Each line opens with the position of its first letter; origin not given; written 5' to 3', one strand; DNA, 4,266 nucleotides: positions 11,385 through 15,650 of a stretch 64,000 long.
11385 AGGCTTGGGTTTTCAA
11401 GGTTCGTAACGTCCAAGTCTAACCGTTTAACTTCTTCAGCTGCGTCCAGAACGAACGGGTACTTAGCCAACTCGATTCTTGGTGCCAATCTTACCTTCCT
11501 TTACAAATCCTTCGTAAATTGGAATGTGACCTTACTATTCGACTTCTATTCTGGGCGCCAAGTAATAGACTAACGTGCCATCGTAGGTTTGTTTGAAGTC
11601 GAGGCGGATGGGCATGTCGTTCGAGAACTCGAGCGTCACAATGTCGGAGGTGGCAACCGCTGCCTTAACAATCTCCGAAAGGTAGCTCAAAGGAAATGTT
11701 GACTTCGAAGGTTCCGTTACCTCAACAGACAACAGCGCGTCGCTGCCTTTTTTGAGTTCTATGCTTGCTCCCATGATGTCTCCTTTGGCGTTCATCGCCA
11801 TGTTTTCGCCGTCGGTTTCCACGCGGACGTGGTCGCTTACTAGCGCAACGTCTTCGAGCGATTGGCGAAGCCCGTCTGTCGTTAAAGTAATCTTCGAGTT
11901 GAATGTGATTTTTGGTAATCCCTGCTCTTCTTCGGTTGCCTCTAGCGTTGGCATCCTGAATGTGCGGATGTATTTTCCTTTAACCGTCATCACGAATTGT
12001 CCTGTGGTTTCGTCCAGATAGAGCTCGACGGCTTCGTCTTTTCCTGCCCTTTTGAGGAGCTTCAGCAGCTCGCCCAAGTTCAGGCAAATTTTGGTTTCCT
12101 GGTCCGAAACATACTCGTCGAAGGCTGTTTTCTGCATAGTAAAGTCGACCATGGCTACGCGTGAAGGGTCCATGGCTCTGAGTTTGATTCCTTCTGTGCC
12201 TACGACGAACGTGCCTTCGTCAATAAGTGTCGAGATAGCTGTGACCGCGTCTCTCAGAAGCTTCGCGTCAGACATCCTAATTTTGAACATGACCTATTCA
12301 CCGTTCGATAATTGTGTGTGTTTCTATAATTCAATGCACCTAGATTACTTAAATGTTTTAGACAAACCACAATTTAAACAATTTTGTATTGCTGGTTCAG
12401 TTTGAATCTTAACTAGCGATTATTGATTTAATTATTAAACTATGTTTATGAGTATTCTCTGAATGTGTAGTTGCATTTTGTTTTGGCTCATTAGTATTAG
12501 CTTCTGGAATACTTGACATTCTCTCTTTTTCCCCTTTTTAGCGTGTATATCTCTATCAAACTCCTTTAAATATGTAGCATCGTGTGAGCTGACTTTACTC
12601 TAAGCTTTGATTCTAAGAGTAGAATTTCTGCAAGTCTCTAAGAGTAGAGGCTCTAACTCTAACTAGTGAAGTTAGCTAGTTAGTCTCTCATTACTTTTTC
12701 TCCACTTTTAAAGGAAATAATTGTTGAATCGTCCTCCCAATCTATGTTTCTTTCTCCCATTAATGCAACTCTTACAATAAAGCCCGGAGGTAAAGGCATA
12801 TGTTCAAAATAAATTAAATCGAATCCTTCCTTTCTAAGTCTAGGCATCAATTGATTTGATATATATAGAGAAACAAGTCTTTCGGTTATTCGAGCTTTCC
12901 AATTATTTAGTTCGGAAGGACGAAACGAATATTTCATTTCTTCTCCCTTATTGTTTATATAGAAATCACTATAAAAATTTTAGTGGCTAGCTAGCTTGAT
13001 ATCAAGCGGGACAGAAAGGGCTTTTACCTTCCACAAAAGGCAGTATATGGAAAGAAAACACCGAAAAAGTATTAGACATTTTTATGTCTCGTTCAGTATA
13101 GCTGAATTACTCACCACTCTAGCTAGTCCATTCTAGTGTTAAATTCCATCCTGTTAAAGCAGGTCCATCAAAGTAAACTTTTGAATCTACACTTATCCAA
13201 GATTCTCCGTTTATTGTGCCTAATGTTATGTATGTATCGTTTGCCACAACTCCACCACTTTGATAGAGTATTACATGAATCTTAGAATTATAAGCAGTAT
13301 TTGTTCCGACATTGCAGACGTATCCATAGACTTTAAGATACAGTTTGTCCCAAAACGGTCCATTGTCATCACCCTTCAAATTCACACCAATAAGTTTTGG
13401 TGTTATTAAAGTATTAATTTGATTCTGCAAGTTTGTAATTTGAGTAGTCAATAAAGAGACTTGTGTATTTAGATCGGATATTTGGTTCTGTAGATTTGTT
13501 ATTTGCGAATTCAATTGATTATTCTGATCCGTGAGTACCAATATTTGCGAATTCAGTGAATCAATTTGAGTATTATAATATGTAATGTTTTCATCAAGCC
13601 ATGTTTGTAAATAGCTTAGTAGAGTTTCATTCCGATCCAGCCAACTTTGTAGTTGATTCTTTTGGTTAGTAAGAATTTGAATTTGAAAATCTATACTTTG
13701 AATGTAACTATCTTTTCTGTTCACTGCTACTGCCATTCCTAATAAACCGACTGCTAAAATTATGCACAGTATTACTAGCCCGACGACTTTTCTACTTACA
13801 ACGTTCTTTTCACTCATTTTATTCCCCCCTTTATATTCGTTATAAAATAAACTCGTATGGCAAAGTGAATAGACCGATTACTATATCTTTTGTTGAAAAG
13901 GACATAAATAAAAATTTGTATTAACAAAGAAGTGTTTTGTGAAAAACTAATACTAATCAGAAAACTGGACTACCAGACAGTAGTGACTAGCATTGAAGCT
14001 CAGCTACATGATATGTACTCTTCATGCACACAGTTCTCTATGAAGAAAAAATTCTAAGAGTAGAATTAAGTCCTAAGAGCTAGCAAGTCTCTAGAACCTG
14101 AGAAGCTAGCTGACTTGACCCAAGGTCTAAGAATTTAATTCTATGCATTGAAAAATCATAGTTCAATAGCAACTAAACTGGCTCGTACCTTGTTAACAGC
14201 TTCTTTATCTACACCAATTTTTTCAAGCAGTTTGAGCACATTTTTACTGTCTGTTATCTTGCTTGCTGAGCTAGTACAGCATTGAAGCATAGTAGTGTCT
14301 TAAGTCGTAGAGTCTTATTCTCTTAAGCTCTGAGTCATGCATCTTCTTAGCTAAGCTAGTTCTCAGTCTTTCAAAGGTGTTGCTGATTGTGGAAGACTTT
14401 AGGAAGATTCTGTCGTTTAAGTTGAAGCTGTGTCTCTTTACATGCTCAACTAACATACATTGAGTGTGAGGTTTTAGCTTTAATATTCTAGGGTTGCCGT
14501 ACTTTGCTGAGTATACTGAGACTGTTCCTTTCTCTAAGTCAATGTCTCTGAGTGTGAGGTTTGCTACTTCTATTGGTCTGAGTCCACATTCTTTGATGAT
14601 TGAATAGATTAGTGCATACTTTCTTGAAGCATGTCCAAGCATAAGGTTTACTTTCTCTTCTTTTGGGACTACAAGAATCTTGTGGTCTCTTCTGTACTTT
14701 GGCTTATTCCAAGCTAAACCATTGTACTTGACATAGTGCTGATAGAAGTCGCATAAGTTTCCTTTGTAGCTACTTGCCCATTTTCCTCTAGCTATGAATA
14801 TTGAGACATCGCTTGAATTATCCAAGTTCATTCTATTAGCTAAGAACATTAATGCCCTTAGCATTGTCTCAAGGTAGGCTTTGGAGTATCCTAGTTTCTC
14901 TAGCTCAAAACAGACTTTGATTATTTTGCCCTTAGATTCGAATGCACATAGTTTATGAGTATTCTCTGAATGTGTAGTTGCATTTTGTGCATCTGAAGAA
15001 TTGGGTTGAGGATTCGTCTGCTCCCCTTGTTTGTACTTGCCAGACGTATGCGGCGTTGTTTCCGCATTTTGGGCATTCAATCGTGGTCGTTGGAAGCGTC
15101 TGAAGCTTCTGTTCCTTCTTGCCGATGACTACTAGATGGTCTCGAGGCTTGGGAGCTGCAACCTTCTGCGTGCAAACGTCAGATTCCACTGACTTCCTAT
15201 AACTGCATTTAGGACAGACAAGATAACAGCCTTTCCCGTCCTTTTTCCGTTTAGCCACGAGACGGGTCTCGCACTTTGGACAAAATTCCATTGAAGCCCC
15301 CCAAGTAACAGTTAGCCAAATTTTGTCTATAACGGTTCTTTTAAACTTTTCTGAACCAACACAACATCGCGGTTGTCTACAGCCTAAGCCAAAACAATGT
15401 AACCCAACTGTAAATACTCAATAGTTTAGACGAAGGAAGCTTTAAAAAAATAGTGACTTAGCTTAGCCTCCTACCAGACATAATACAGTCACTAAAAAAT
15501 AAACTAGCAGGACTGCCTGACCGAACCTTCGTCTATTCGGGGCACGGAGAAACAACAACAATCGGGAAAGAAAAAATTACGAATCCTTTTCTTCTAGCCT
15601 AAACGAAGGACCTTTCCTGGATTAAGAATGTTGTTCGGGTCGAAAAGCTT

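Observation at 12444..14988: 2.5-kb integrative element in the 3' end of tfs whose SSV-type integrase gene is split by integration and rebuilt on excision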

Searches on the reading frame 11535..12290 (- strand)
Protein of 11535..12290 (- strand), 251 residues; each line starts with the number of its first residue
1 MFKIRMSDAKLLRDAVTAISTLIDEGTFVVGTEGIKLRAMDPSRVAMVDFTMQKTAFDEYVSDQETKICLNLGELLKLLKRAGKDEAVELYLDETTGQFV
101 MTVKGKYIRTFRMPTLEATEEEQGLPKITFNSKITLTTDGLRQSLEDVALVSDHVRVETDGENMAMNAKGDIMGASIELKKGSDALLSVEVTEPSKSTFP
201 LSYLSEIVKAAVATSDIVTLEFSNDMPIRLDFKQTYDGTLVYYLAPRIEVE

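Call 40: find_encoding_contigs(protein=window:11535-12290:-, flank=4000, max_places=10)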
Protein window:11535-12290:- (251 aa): 1 contig read that carries it; 1 place shown.
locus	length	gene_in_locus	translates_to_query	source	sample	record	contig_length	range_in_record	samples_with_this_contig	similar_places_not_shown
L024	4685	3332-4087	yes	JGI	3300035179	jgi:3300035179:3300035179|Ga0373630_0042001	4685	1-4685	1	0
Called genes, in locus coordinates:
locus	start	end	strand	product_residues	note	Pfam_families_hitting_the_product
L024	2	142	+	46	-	?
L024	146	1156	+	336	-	PF01012:ETF, PF00766:ETF_alpha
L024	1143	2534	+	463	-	PF01565:FAD_binding_4, PF02913:FAD-oxidase_C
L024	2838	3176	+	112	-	PF02150:Zn_ribbon_RPB9 (weak), PF01096:Zn_ribbon_TFIIS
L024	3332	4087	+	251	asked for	PF00705:PCNA_N, PF02747:PCNA_C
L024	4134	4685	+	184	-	?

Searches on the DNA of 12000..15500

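Call 65: search_rna_families(source=window, start=12000, end=15500, threshold=evalue, max_evalue=1)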
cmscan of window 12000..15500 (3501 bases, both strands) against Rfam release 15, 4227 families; matches with E-value up to 1: 0.
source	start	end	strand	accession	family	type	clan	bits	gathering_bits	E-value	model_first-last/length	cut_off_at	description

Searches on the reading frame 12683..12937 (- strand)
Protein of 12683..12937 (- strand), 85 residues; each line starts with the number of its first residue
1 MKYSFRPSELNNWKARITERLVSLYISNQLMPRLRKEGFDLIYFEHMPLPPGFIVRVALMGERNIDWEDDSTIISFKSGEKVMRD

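Call 6: search_protein_families(library=pfam, max_evalue=1, proteins=[window:12683-12937:-])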
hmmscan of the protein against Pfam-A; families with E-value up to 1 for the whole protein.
seq(85 aa): 0 families

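Call 8: search_protein_families(library=phrogs, max_evalue=0.1, proteins=[window:12683-12937:-])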
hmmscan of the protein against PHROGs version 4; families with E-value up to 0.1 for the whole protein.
seq(85 aa): 0 families

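Call 68: find_homologous_proteins(query=window:12683-12937:-, max_evalue=0.01)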
Query seq(85 aa) (85 aa): 1 proteins with E <= 0.01 among 1 candidates.
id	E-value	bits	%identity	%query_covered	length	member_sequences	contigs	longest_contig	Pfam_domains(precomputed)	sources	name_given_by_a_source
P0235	2.4e-50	186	100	100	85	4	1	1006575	-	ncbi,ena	-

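Call 80: find_encoding_contigs(protein=P0240, flank=3000, max_places=4)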
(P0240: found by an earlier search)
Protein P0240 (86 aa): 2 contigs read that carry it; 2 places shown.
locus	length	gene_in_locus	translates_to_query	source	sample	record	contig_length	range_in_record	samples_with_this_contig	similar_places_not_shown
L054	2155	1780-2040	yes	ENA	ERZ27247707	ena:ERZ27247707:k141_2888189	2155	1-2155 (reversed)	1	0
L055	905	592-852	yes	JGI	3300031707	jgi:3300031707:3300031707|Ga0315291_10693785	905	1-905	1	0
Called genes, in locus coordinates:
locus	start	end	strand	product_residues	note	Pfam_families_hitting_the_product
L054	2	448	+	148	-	?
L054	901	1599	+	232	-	-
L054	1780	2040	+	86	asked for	-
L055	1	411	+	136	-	?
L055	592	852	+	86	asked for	-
